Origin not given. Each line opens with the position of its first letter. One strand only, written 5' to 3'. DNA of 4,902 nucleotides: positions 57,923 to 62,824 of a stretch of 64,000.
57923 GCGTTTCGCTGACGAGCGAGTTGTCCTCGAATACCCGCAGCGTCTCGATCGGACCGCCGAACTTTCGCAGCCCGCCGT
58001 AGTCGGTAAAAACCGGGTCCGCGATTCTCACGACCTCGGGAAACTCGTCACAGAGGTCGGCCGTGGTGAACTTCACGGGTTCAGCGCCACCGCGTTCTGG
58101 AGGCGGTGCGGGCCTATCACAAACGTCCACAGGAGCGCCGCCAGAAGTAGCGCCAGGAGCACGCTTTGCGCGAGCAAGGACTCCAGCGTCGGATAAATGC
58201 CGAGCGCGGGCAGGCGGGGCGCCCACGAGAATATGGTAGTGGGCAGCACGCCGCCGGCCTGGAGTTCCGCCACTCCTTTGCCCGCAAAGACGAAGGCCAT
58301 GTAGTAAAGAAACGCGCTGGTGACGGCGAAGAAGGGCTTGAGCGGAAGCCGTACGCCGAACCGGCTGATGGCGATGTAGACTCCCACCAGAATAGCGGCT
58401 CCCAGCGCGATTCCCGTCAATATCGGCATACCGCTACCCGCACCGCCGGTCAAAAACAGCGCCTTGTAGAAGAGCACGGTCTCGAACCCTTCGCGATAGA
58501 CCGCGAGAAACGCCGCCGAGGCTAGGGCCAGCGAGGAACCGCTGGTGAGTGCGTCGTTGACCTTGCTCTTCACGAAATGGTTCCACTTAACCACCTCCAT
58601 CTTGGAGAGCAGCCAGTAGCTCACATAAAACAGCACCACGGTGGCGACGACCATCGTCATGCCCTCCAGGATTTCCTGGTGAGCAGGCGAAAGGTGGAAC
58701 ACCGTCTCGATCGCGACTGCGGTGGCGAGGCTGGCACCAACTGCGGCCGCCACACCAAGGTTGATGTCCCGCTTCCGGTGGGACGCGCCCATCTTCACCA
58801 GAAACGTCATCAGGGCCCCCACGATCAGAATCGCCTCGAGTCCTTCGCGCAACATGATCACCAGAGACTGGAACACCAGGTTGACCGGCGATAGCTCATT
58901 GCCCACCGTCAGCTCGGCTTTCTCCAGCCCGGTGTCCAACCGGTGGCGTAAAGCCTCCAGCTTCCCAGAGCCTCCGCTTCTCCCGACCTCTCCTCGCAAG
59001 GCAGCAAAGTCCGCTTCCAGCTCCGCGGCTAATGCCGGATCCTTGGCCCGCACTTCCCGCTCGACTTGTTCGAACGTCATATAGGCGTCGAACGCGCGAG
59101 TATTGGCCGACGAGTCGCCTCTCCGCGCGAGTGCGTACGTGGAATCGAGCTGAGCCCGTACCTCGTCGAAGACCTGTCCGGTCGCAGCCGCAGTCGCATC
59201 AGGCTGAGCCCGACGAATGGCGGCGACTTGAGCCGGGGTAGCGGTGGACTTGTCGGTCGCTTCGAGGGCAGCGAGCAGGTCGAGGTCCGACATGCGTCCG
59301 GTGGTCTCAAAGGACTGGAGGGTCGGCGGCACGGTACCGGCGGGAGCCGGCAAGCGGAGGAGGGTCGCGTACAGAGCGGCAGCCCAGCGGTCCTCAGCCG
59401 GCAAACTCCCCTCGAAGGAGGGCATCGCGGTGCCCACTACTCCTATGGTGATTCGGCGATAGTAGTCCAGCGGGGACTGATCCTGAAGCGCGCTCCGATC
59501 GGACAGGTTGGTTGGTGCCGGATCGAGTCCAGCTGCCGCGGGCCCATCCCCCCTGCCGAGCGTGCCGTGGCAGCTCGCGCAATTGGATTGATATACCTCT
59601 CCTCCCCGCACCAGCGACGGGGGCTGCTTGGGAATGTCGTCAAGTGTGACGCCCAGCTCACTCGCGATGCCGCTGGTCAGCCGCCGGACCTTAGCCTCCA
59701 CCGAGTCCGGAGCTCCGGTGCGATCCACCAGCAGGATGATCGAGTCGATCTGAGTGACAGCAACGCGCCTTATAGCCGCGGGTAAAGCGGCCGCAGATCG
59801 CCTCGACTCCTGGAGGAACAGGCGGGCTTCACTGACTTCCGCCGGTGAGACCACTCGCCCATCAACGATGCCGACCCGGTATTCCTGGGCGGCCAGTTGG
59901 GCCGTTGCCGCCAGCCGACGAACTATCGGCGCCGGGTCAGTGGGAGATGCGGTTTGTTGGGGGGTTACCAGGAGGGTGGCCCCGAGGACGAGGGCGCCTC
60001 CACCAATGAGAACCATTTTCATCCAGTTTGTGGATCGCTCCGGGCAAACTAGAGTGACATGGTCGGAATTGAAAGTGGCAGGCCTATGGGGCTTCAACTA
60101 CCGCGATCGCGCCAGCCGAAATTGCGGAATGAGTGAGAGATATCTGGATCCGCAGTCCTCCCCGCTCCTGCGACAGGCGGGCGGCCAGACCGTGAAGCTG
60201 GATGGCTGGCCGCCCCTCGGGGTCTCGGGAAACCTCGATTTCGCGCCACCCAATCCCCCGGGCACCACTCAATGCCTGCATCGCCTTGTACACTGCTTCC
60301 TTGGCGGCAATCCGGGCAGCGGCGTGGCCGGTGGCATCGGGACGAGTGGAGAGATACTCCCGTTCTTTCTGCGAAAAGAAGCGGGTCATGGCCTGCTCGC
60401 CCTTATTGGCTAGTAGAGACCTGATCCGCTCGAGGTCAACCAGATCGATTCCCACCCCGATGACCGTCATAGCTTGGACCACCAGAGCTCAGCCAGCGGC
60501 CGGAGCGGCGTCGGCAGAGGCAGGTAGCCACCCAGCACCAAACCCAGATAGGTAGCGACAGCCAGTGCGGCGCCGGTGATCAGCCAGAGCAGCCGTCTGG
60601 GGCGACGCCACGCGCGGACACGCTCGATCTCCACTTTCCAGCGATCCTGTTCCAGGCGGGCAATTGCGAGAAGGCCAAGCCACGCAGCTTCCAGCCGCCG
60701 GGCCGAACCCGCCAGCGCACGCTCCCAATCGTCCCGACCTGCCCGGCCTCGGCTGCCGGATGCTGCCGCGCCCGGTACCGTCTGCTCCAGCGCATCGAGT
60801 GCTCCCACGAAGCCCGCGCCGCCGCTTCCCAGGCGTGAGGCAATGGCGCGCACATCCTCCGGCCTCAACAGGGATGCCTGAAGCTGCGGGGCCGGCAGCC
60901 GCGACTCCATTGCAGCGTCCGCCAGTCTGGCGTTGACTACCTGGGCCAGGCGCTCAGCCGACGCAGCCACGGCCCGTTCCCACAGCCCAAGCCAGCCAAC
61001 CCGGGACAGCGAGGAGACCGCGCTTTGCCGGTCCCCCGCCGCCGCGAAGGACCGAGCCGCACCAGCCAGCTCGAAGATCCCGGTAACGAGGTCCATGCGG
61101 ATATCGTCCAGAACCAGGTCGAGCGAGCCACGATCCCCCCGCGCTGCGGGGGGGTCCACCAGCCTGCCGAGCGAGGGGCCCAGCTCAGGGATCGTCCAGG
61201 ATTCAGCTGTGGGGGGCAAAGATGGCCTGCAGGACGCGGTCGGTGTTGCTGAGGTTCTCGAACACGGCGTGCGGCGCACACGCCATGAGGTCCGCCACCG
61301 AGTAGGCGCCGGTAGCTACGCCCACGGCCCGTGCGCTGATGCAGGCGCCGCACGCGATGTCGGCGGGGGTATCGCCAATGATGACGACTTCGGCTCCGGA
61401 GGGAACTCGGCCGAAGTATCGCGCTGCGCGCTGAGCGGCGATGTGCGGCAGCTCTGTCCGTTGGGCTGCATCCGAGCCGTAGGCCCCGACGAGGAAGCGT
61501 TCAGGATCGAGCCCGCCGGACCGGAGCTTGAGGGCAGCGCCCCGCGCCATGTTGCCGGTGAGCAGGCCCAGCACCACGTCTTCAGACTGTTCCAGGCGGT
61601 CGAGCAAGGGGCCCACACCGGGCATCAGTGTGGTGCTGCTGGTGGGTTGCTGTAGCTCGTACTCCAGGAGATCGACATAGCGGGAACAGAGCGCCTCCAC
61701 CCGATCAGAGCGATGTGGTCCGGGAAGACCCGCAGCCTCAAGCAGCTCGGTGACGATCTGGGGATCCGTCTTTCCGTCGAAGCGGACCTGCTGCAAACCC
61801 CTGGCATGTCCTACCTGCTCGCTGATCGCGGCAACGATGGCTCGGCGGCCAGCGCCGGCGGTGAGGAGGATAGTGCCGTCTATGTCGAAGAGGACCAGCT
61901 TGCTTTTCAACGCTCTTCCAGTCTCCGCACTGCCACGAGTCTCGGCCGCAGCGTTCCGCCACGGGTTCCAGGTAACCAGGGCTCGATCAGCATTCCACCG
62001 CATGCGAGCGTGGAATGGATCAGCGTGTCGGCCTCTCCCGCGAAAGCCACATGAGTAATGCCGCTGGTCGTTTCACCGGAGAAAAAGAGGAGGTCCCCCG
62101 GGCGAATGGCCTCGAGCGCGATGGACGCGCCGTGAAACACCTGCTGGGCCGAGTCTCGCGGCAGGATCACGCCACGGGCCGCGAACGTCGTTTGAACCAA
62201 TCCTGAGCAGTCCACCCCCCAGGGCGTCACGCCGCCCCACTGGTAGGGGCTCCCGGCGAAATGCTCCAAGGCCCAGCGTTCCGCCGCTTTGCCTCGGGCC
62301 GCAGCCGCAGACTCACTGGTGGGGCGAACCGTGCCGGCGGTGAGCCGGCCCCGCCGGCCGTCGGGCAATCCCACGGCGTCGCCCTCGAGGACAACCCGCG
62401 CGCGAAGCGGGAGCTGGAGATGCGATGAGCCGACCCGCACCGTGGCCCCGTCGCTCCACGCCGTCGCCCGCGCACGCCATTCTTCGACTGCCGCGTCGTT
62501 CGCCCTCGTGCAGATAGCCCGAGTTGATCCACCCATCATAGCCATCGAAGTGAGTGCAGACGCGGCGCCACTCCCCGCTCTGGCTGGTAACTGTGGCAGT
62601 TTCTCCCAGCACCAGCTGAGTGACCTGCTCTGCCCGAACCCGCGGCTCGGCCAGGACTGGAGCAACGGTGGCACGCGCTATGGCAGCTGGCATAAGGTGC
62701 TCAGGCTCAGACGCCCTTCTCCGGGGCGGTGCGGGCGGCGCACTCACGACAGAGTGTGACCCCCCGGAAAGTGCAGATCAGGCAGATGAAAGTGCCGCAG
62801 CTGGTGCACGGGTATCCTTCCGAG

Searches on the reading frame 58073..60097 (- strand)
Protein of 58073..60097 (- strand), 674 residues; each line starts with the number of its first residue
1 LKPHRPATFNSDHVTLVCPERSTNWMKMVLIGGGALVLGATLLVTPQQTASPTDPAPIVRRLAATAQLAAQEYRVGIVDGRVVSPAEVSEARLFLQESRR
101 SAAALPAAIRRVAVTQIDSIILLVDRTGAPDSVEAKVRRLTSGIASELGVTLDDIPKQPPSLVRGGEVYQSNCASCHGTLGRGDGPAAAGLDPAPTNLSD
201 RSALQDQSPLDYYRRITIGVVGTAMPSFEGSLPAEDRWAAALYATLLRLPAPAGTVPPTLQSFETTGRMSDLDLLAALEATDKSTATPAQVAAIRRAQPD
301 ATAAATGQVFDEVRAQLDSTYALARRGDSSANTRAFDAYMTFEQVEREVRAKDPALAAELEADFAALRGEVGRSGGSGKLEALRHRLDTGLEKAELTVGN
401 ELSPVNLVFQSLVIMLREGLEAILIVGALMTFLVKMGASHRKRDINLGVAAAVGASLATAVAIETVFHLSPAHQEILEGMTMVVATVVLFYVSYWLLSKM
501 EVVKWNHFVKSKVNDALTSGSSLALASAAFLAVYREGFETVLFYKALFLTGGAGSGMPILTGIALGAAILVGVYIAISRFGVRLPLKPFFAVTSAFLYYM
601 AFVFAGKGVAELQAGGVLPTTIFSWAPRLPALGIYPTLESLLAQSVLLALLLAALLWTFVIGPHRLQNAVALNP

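Call 9: search_protein_families(library=pfam, proteins=[window:58073-60097:-])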
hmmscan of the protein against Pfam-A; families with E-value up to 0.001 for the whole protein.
window:58073-60097:- (674 aa): 3 families
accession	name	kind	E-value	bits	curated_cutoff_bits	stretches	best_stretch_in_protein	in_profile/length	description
PF03239.20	FTR1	-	5.9e-27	95.1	25.3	1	409-613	2-210/284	Iron permease FTR1 family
PF13442.11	Cytochrome_CBB3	-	1.4e-10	41.7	27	1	164-243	5-67/68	Cytochrome C oxidase, cbb3-type, subunit III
PF00034.26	Cytochrom_C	-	1.1e-06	30.3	21.3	1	163-243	2-85/90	Cytochrome c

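Call 53: find_homologous_proteins(query=window:58073-60097:-, max_evalue=1e-100)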
Query window:58073-60097:- (674 aa): 1854 proteins with E <= 1e-100 among 8000 candidates; the best 120 are listed.
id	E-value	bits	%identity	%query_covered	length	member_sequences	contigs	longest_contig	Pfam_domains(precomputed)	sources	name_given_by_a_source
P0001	0.0e+0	1245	91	96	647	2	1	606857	PF03239.21,PF13442.12,PF00034.27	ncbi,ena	-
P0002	0.0e+0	1241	90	96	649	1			PF03239.21,PF13442.12,PF00034.27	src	-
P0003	0.0e+0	1151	84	96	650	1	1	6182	PF03239.21,PF13442.12,PF00034.27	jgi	jgi:high-affinity iron transporter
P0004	0.0e+0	1135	85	96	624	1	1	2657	PF03239.21,PF13442.12,PF00034.27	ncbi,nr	ncbi:MAG: Cytochrome c, class [Geminicoccaceae bacterium]|nr:Cytochrome c, class [Geminicoccaceae ba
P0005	0.0e+0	1120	81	96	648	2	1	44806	PF03239.21,PF13442.12,PF00034.27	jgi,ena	-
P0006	0.0e+0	1110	81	96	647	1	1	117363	PF03239.21,PF13442.12,PF00034.27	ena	-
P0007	0.0e+0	1109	81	95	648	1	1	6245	PF03239.21,PF13442.12,PF00034.27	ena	-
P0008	0.0e+0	1092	90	84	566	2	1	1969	PF03239.21,PF13442.12,PF00034.27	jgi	jgi:high-affinity iron transporter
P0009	0.0e+0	1069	77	96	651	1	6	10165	PF03239.21,PF13442.12,PF00034.27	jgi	jgi:high-affinity iron transporter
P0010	0.0e+0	1069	77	96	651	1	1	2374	PF03239.21,PF13442.12,PF00034.27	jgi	jgi:high-affinity iron transporter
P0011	0.0e+0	1067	77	96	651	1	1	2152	PF03239.21,PF13442.12,PF00034.27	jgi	jgi:high-affinity iron transporter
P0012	0.0e+0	1066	77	96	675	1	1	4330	PF03239.21,PF13442.12,PF00034.27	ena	-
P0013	0.0e+0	1065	77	96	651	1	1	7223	PF03239.21,PF13442.12,PF00034.27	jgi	jgi:high-affinity iron transporter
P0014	0.0e+0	1063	77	96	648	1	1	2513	PF03239.21,PF13442.12,PF00034.27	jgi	jgi:high-affinity iron transporter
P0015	0.0e+0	1063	77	96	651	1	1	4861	PF03239.21,PF13442.12,PF00034.27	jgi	jgi:high-affinity iron transporter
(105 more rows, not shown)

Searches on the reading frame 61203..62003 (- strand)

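Call 29: search_protein_families(library=pfam, proteins=[window:61203-62003:-])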
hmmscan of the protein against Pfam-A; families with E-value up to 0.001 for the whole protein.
window:61203-62003:- (266 aa): 4 families
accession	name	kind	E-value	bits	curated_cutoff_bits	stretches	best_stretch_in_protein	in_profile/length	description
PF00702.32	Hydrolase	-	4.1e-09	37.5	26.4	1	35-220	2-188/191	haloacid dehalogenase-like hydrolase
PF13242.12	Hydrolase_like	-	1.2e-08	35.1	22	1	201-252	19-73/75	HAD-hyrolase-like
PF12710.13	HAD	-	6.8e-07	30.3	27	1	37-218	1-187/189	haloacid dehalogenase-like hydrolase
PF13419.12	HAD_2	-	8.6e-07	29.7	23.8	1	37-229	1-178/178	Haloacid dehalogenase-like hydrolase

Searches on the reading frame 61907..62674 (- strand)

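Call 29: search_protein_families(library=pfam, proteins=[window:61907-62674:-])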
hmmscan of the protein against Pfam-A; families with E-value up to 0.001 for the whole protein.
window:61907-62674:- (255 aa): 1 family
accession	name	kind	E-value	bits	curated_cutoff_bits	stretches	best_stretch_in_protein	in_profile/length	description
PF00877.26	NLPC_P60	-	2.5e-20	72.8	23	1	141-222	1-81/105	NlpC/P60 family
